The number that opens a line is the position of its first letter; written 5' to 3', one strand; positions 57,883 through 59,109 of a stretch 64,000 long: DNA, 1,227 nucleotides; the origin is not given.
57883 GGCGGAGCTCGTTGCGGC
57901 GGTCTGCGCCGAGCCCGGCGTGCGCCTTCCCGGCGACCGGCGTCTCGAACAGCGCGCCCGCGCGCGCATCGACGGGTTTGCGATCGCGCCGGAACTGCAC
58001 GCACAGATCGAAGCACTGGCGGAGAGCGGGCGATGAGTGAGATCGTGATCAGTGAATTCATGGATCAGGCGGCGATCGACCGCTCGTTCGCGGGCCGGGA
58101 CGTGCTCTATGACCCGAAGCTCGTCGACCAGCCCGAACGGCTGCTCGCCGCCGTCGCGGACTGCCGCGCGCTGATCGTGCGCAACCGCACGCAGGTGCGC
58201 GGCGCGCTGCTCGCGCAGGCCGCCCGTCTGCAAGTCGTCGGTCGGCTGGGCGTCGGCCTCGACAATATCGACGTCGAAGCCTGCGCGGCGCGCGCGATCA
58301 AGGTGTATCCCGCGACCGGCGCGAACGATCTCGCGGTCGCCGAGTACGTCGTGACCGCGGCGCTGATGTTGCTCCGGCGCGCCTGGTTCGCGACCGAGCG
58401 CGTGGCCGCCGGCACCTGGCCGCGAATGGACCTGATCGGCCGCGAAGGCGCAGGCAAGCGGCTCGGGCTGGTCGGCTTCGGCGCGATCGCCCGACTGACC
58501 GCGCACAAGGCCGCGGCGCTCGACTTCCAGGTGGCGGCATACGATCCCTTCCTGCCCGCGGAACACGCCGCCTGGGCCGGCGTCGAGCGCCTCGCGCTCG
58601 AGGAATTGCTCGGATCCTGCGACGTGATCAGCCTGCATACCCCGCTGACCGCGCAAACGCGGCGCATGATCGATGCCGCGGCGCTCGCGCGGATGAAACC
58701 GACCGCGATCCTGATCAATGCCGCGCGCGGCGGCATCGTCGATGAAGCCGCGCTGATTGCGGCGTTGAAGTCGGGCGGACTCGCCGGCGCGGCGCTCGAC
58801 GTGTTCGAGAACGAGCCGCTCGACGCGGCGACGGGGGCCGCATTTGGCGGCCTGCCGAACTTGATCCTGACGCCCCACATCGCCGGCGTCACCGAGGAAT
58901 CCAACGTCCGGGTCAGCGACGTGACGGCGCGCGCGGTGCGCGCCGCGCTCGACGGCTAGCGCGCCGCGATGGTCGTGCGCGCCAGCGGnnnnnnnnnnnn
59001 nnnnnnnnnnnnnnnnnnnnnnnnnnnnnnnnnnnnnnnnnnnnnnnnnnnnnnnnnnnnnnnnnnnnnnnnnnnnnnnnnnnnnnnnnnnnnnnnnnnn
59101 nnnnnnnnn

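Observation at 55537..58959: SuyAB-like split lyase with two stereo-complementary-looking 2-hydroxyacid dehydrogenases forms a four-gene desulfonation operon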

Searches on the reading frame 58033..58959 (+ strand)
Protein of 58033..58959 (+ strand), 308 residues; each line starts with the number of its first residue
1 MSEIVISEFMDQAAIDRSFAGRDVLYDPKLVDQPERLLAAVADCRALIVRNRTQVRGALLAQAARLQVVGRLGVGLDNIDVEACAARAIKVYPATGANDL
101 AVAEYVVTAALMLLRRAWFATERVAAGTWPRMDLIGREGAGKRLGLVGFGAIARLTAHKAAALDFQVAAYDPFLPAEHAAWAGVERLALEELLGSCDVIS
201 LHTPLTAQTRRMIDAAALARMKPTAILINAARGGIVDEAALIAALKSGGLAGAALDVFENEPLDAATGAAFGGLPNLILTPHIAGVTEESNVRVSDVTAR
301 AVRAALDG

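Call 3: search_protein_families(library=pfam, proteins=[window:58033-58959:+])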
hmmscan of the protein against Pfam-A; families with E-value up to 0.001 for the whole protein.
window:58033-58959:+ (308 aa): 2 families
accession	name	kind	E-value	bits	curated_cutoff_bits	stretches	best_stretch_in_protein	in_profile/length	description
PF02826.25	2-Hacid_dh_C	-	6.8e-56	188.9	25.1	1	108-284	2-178/178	D-isomer specific 2-hydroxyacid dehydrogenase, NAD binding domain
PF00389.36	2-Hacid_dh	-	4.5e-23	81.8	24.6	1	32-308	28-126/134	D-isomer specific 2-hydroxyacid dehydrogenase, catalytic domain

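Call 4: search_protein_families(library=ncbifam, proteins=[window:58033-58959:+])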
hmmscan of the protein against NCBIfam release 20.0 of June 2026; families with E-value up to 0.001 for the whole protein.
window:58033-58959:+ (308 aa): 21 families
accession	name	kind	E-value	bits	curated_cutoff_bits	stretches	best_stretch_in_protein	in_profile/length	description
TIGR01327.1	PGDH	equivalog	2.5e-82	277.3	454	1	4-308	2-303/525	phosphoglycerate dehydrogenase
NF008759.0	PRK11790.1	equivalog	1.2e-58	198.8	404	1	34-300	45-311/410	phosphoglycerate dehydrogenase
NF009714.1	PRK13243.1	equivalog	1.3e-52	179.2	455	1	34-304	36-311/332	glyoxylate reductase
NF005069.0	PRK06487.1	equivalog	4.4e-48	164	448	1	34-306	39-311/320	2-hydroxyacid dehydrogenase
NF011938.0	PRK15409.1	equivalog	4e-41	141.1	492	1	35-308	37-311/324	glyoxylate/hydroxypyruvate reductase GhrB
NF006263.0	PRK08410.1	equivalog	4.6e-41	141.2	389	1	40-305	39-306/311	D-2-hydroxyacid dehydrogenase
NF001309.0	PRK00257.1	equivalog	6.2e-39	134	434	1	39-299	33-271/379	4-phosphoerythronate dehydrogenase PdxB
NF005750.0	PRK07574.1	equivalog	6.7e-39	134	329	1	60-299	109-350/386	NAD-dependent formate dehydrogenase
NF005387.0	PRK06932.1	equivalog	6.1e-37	127.3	492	1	35-289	36-293/314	2-hydroxyacid dehydrogenase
NF041369.1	Dhydh_Halo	equivalog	9.2e-36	123.6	400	1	73-303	63-292/305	D-2-hydroxyacid dehydrogenase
NF000492.1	vanH_gen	exception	1e-32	113.4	540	1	41-291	40-296/312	D-lactate dehydrogenase VanH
NF000004.1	vanH-D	exception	4.5e-28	98.3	550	1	44-292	49-303/323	D-lactate dehydrogenase VanH-D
NF000112.1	vanH-Amyco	exception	4.7e-28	98.4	625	1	11-289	38-323/348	VanH-AOV family D-lactate dehydrogenase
NF011966.0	PRK15438.1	equivalog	6.9e-28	97.8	687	1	39-294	33-266/378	4-phosphoerythronate dehydrogenase PdxB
NF000128.1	vanH-Sc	exception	1.3e-25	90.3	650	1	47-261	66-275/337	D-lactate dehydrogenase VanH-Sc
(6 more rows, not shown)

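Call 13: search_solved_structures(query=window:58033-58959:+, max_evalue=1e-40)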
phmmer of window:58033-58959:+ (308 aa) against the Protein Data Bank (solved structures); distinct sequences matched with E-value up to 1e-40: 17.
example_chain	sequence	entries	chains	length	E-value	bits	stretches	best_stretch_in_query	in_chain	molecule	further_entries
1wwk_A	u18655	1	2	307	3.2e-55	190.8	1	16-301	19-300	phosphoglycerate dehydrogenase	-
1ygy_A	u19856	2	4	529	6.6e-54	186.5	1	28-308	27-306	D-3-phosphoglycerate dehydrogenase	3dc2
3ddn_A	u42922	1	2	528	6.7e-54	186.5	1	28-308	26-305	D-3-phosphoglycerate dehydrogenase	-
7ewh_A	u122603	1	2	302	3.3e-52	180.9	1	33-296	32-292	D-3-phosphoglycerate dehydrogenase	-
5n6c_A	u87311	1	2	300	3.4e-52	180.8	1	33-296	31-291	D-3-phosphoglycerate dehydrogenase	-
6plf_A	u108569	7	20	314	3.5e-52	180.8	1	33-296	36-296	D-3-phosphoglycerate dehydrogenase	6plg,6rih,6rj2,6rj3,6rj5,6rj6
7dkm_A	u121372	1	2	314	3.6e-52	180.8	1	33-296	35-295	D-3-phosphoglycerate dehydrogenase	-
6cwa_A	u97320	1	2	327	4e-52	180.6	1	33-296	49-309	D-3-phosphoglycerate dehydrogenase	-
7cvp_A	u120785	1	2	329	4.2e-52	180.6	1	33-296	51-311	D-3-phosphoglycerate dehydrogenase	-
2g76_A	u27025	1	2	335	4.4e-52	180.5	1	33-296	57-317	D-3-phosphoglycerate dehydrogenase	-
9jcm_A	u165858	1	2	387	2.6e-49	171.4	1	14-306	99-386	D-3-phosphoglycerate dehydrogenase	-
9jcn_A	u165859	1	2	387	2e-48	168.5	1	14-306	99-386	D-3-phosphoglycerate dehydrogenase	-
3k5p_A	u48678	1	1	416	5.9e-48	166.9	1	6-301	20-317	D-3-phosphoglycerate dehydrogenase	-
9whb_A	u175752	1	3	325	1.2e-46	162.7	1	43-297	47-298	3-phosphoglycerate dehydrogenase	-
9jnq_A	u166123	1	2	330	6.4e-43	150.4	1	24-302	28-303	McyI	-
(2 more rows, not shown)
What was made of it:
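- On SlcC, (S)-sulfolactate dehydrogenase: The best solved relatives are phosphoglycerate dehydrogenases (call 13).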

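Call 72: find_homologous_proteins(query=window:58033-58959:+, max_evalue=1e-20)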
Query window:58033-58959:+ (308 aa): 8000 proteins with E <= 1e-20 among 8000 candidates; the best 120 are listed.
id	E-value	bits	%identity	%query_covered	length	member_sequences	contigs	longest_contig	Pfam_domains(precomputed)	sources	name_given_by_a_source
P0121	1.1e-188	643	100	100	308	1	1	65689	PF00389.37,PF02826.26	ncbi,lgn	-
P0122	1.3e-178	610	94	100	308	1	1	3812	PF00389.37,PF02826.26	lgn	-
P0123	5.0e-176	602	93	100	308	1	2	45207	PF00389.37,PF02826.26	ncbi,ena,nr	ncbi:MAG: hydroxyacid dehydrogenase [Gammaproteobacteria bacterium]|nr:hydroxyacid dehydrogenase [Ga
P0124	1.3e-175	601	93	100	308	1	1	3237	PF00389.37,PF02826.26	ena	-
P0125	7.4e-151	519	83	99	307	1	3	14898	PF00389.37,PF02826.26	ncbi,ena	-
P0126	1.9e-149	515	82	99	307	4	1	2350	PF00389.37,PF02826.26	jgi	jgi:(S)-sulfolactate dehydrogenase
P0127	4.4e-149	514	81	99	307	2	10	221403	PF00389.37,PF02826.26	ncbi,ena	-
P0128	1.4e-148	512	81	100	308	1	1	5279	PF00389.37,PF02826.26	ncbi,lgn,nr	ncbi:MAG: hydroxyacid dehydrogenase [Steroidobacteraceae bacterium]|nr:hydroxyacid dehydrogenase [St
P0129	1.7e-148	512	81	100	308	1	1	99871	PF00389.37,PF02826.26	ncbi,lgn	-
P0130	3.5e-148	511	81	99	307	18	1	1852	PF00389.37,PF02826.26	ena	-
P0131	6.9e-148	510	82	99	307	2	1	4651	PF00389.37,PF02826.26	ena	-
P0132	2.4e-147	508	81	99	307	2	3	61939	PF00389.37,PF02826.26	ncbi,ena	-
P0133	1.7e-145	502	79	100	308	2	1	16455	PF00389.37,PF02826.26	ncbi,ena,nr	ncbi:MAG: hydroxyacid dehydrogenase [Gammaproteobacteria bacterium]|nr:hydroxyacid dehydrogenase [Ga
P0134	2.1e-143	495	80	100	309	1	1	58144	PF00389.37,PF02826.26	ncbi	-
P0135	2.3e-143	495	79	97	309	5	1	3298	PF00389.37,PF02826.26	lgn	-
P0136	2.3e-142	492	80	100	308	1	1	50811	PF00389.37,PF02826.26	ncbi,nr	ncbi:MAG: hydroxyacid dehydrogenase [Caulobacteraceae bacterium]|nr:hydroxyacid dehydrogenase [Caulo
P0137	4.1e-142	491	78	98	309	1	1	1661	PF00389.37,PF02826.26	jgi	jgi:(S)-sulfolactate dehydrogenase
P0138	8.7e-141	486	78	98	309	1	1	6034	PF00389.37,PF02826.26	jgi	jgi:(S)-sulfolactate dehydrogenase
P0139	9.4e-141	486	79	98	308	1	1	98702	PF00389.37,PF02826.26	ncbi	-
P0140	2.7e-140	485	75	100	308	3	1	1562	PF00389.37,PF02826.26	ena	-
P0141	4.6e-140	484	77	100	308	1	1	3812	PF00389.37,PF02826.26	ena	-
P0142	4.9e-140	484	76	100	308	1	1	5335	PF00389.37,PF02826.26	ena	-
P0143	6.0e-140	484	77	98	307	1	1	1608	PF00389.37,PF02826.26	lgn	-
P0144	6.8e-140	483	79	100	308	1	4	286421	PF00389.37,PF02826.26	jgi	jgi:(S)-sulfolactate dehydrogenase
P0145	7.2e-140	483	76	100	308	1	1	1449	PF00389.37,PF02826.26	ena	-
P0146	9.8e-140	483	77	100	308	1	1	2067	PF00389.37,PF02826.26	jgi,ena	jgi:(S)-sulfolactate dehydrogenase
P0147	1.2e-139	483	76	99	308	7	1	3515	PF00389.37,PF02826.26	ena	-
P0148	2.4e-139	482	77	98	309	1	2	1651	PF00389.37,PF02826.26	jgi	jgi:(S)-sulfolactate dehydrogenase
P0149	2.4e-139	482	77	98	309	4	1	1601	PF00389.37,PF02826.26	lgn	-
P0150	2.9e-139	481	77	100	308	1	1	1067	PF00389.37,PF02826.26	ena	-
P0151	3.7e-139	481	76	100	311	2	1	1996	PF00389.37,PF02826.26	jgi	jgi:(S)-sulfolactate dehydrogenase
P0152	4.4e-139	481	77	100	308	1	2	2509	PF00389.37,PF02826.26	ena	-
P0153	6.2e-139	480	77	100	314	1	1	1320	PF00389.37,PF02826.26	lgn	-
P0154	6.5e-139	480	76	100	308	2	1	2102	PF00389.37,PF02826.26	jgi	jgi:(S)-sulfolactate dehydrogenase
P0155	6.6e-139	480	77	100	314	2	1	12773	PF00389.37,PF02826.26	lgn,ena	-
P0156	6.9e-139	480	76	100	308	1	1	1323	PF00389.37,PF02826.26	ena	-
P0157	7.1e-139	480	76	100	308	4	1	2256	PF00389.37,PF02826.26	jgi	jgi:(S)-sulfolactate dehydrogenase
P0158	9.0e-139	480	77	100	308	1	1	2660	PF00389.37,PF02826.26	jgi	jgi:(S)-sulfolactate dehydrogenase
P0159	9.6e-139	480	77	100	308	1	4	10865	PF00389.37,PF02826.26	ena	-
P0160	1.0e-138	480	76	100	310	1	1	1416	PF00389.37,PF02826.26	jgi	jgi:(S)-sulfolactate dehydrogenase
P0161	1.1e-138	479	77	98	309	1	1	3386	PF00389.37,PF02826.26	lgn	-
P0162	1.1e-138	479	77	98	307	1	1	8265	PF00389.37,PF02826.26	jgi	jgi:(S)-sulfolactate dehydrogenase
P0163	1.3e-138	479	76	98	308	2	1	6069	PF00389.37,PF02826.26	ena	-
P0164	1.3e-138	479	77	100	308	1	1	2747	PF00389.37,PF02826.26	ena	-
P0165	1.7e-138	479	76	100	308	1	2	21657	PF00389.37,PF02826.26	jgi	jgi:(S)-sulfolactate dehydrogenase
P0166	1.8e-138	479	76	100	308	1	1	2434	PF00389.37,PF02826.26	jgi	jgi:(S)-sulfolactate dehydrogenase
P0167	2.0e-138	479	77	100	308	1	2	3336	PF00389.37,PF02826.26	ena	-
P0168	2.3e-138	478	76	100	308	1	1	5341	PF00389.37,PF02826.26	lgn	-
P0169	2.6e-138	478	77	100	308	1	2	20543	PF00389.37,PF02826.26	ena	-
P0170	3.0e-138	478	76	100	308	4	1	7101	PF00389.37,PF02826.26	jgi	jgi:(S)-sulfolactate dehydrogenase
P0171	3.1e-138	478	75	100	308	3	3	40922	PF00389.37,PF02826.26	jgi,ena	jgi:(S)-sulfolactate dehydrogenase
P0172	3.4e-138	478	77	100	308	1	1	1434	PF00389.37,PF02826.26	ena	-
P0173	3.7e-138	478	76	100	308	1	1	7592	PF00389.37,PF02826.26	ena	-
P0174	4.0e-138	478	77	100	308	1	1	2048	PF00389.37,PF02826.26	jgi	jgi:(S)-sulfolactate dehydrogenase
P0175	4.0e-138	478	77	98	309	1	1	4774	PF00389.37,PF02826.26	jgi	jgi:(S)-sulfolactate dehydrogenase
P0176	4.2e-138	478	76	100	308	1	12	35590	PF00389.37,PF02826.26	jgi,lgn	jgi:(S)-sulfolactate dehydrogenase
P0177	4.3e-138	478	76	100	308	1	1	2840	PF00389.37,PF02826.26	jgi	jgi:(S)-sulfolactate dehydrogenase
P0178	5.0e-138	477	76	100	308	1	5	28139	PF00389.37,PF02826.26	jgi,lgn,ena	jgi:(S)-sulfolactate dehydrogenase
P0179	5.1e-138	477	76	100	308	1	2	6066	PF00389.37,PF02826.26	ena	-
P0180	5.1e-138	477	73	100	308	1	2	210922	PF00389.37,PF02826.26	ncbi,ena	-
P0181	5.3e-138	477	76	100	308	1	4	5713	PF00389.37,PF02826.26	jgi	jgi:(S)-sulfolactate dehydrogenase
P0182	6.5e-138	477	76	100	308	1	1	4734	PF00389.37,PF02826.26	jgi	jgi:(S)-sulfolactate dehydrogenase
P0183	9.1e-138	476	76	100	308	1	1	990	PF00389.37,PF02826.26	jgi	jgi:(S)-sulfolactate dehydrogenase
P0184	9.8e-138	476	76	98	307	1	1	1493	PF00389.37,PF02826.26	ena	-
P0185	1.3e-137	476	76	100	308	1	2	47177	PF00389.37,PF02826.26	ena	-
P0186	1.5e-137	476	76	100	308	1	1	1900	PF00389.37,PF02826.26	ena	-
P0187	1.8e-137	476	76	100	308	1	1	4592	PF00389.37,PF02826.26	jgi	jgi:(S)-sulfolactate dehydrogenase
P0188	1.9e-137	475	76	100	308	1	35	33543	PF00389.37,PF02826.26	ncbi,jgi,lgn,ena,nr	ncbi:MAG TPA: hydroxyacid dehydrogenase [Steroidobacteraceae bacterium]|jgi:(S)-sulfolactate dehydro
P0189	2.0e-137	475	76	100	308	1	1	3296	PF00389.37,PF02826.26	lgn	-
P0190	2.0e-137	475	76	98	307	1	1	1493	PF00389.37,PF02826.26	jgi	jgi:(S)-sulfolactate dehydrogenase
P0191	2.2e-137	475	76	98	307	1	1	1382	PF00389.37,PF02826.26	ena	-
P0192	2.2e-137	475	76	100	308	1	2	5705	PF00389.37,PF02826.26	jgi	jgi:(S)-sulfolactate dehydrogenase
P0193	2.4e-137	475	76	100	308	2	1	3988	PF00389.37,PF02826.26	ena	-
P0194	2.5e-137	475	76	100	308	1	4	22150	PF00389.37,PF02826.26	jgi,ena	jgi:(S)-sulfolactate dehydrogenase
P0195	2.6e-137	475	76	100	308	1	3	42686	PF00389.37,PF02826.26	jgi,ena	jgi:(S)-sulfolactate dehydrogenase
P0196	2.8e-137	475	75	98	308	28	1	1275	PF00389.37,PF02826.26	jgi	jgi:(S)-sulfolactate dehydrogenase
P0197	2.9e-137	475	76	100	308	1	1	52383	PF00389.37,PF02826.26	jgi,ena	-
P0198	3.1e-137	475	74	100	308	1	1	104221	PF00389.37,PF02826.26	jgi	jgi:(S)-sulfolactate dehydrogenase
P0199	3.5e-137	475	76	100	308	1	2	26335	PF00389.37,PF02826.26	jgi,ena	jgi:(S)-sulfolactate dehydrogenase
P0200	3.6e-137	475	76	100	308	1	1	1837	PF00389.37,PF02826.26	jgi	jgi:(S)-sulfolactate dehydrogenase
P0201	4.0e-137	474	76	100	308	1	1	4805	PF00389.37,PF02826.26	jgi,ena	jgi:(S)-sulfolactate dehydrogenase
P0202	4.4e-137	474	75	98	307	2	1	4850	PF00389.37,PF02826.26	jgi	jgi:(S)-sulfolactate dehydrogenase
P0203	4.5e-137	474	76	100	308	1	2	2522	PF00389.37,PF02826.26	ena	-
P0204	4.7e-137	474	75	98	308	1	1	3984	PF00389.37,PF02826.26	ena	-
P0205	4.9e-137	474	76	100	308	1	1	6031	PF00389.37,PF02826.26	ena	-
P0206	4.9e-137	474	76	98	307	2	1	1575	PF00389.37,PF02826.26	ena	-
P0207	5.3e-137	474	76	100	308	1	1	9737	PF00389.37,PF02826.26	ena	-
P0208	6.0e-137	474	76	98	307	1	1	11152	PF00389.37,PF02826.26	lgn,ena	-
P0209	6.3e-137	474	76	100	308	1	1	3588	PF00389.37,PF02826.26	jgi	jgi:(S)-sulfolactate dehydrogenase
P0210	6.4e-137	474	75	98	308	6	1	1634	PF00389.37,PF02826.26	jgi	jgi:(S)-sulfolactate dehydrogenase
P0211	6.8e-137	474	76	100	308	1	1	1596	PF00389.37,PF02826.26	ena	-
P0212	6.8e-137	474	76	100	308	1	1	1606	PF00389.37,PF02826.26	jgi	jgi:(S)-sulfolactate dehydrogenase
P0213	6.9e-137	474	76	98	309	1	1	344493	PF00389.37,PF02826.26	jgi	jgi:(S)-sulfolactate dehydrogenase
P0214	9.3e-137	473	75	100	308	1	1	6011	PF00389.37,PF02826.26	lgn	-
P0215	9.5e-137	473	76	100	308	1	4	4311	PF00389.37,PF02826.26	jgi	jgi:(S)-sulfolactate dehydrogenase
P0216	1.1e-136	473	76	100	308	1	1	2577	PF00389.37,PF02826.26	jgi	jgi:(S)-sulfolactate dehydrogenase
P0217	1.1e-136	473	76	100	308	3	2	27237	PF00389.37,PF02826.26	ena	-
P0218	1.2e-136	473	76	100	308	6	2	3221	PF00389.37,PF02826.26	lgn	-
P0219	1.4e-136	473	77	98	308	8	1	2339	PF00389.37,PF02826.26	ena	-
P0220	1.4e-136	473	78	100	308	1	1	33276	PF00389.37,PF02826.26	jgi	jgi:(S)-sulfolactate dehydrogenase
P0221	1.5e-136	472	75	100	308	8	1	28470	PF00389.37,PF02826.26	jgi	jgi:(S)-sulfolactate dehydrogenase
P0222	1.5e-136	472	76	100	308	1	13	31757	PF00389.37,PF02826.26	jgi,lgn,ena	jgi:(S)-sulfolactate dehydrogenase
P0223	1.6e-136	472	76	100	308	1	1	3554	PF00389.37,PF02826.26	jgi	jgi:(S)-sulfolactate dehydrogenase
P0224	1.8e-136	472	75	100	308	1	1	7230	PF00389.37,PF02826.26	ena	-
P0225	1.8e-136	472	76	100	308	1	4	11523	PF00389.37,PF02826.26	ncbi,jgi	jgi:(S)-sulfolactate dehydrogenase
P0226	2.0e-136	472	76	100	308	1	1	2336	PF00389.37,PF02826.26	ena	-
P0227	2.2e-136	472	76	100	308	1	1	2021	PF00389.37,PF02826.26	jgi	jgi:(S)-sulfolactate dehydrogenase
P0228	2.2e-136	472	76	100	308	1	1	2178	PF00389.37,PF02826.26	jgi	jgi:(S)-sulfolactate dehydrogenase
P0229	2.2e-136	472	75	98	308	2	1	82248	PF00389.37,PF02826.26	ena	-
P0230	2.3e-136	472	75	98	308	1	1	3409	PF00389.37,PF02826.26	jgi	jgi:(S)-sulfolactate dehydrogenase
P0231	2.3e-136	472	74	95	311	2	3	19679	PF00389.37,PF02826.26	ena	-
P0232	2.4e-136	472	76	99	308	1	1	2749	PF00389.37,PF02826.26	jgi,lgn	jgi:(S)-sulfolactate dehydrogenase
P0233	2.6e-136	472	77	98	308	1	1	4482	PF00389.37,PF02826.26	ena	-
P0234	2.8e-136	472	75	100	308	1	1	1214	PF00389.37,PF02826.26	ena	-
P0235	2.8e-136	472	76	100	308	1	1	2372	PF00389.37,PF02826.26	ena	-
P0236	2.9e-136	472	74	100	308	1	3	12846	PF00389.37,PF02826.26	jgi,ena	jgi:(S)-sulfolactate dehydrogenase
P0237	2.9e-136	472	76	100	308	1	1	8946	PF00389.37,PF02826.26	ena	-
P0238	3.2e-136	471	75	98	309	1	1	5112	PF00389.37,PF02826.26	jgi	jgi:(S)-sulfolactate dehydrogenase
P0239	3.4e-136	471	75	100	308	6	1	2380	PF00389.37,PF02826.26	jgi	jgi:(S)-sulfolactate dehydrogenase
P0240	3.8e-136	471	76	100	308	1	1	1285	PF00389.37,PF02826.26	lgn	-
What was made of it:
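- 58033..58959 (+): slcC-like D-2-hydroxyacid dehydrogenase, 308 aa: proposed (S)-sulfolactate dehydrogenase. Homologues at 73-83 % identity are named (S)-sulfolactate dehydrogenase by JGI (call 72).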

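Call 74: find_encoding_contigs(protein=P0121, flank=10000, max_places=2)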
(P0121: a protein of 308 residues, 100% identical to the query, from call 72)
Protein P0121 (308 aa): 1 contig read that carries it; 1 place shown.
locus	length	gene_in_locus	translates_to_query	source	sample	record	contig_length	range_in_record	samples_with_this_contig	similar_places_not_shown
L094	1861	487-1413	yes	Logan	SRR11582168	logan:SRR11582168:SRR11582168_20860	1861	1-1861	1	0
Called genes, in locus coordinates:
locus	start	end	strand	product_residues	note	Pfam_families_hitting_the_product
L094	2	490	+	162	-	?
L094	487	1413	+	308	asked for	PF00389:2-Hacid_dh, PF02826:2-Hacid_dh_C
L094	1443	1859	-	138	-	?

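Call 75: list_cluster_members(proteins=[P0121, P0241, P0001])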
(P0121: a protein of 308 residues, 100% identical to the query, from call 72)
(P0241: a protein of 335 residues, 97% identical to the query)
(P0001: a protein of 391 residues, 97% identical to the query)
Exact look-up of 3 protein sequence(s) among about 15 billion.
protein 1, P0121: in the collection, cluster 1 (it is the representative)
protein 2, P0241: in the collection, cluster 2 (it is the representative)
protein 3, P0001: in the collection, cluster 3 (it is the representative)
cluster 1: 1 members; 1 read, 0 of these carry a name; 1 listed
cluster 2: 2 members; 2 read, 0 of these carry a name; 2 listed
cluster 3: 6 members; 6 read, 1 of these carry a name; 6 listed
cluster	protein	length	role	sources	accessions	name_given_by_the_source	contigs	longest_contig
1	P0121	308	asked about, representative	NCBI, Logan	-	-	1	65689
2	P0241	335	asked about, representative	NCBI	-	-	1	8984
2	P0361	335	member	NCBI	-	-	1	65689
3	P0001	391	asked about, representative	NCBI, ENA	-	-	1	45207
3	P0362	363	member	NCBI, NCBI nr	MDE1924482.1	MAG: UxaA family hydrolase, partial [Gammaproteobacteria bacterium] | UxaA family hydrolase [Gammaproteobacteria bacterium]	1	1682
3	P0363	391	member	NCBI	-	-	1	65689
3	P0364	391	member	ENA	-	-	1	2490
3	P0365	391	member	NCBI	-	-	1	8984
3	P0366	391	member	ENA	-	-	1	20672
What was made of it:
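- Tried and rejected: The source contig is unnamed (call 75).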
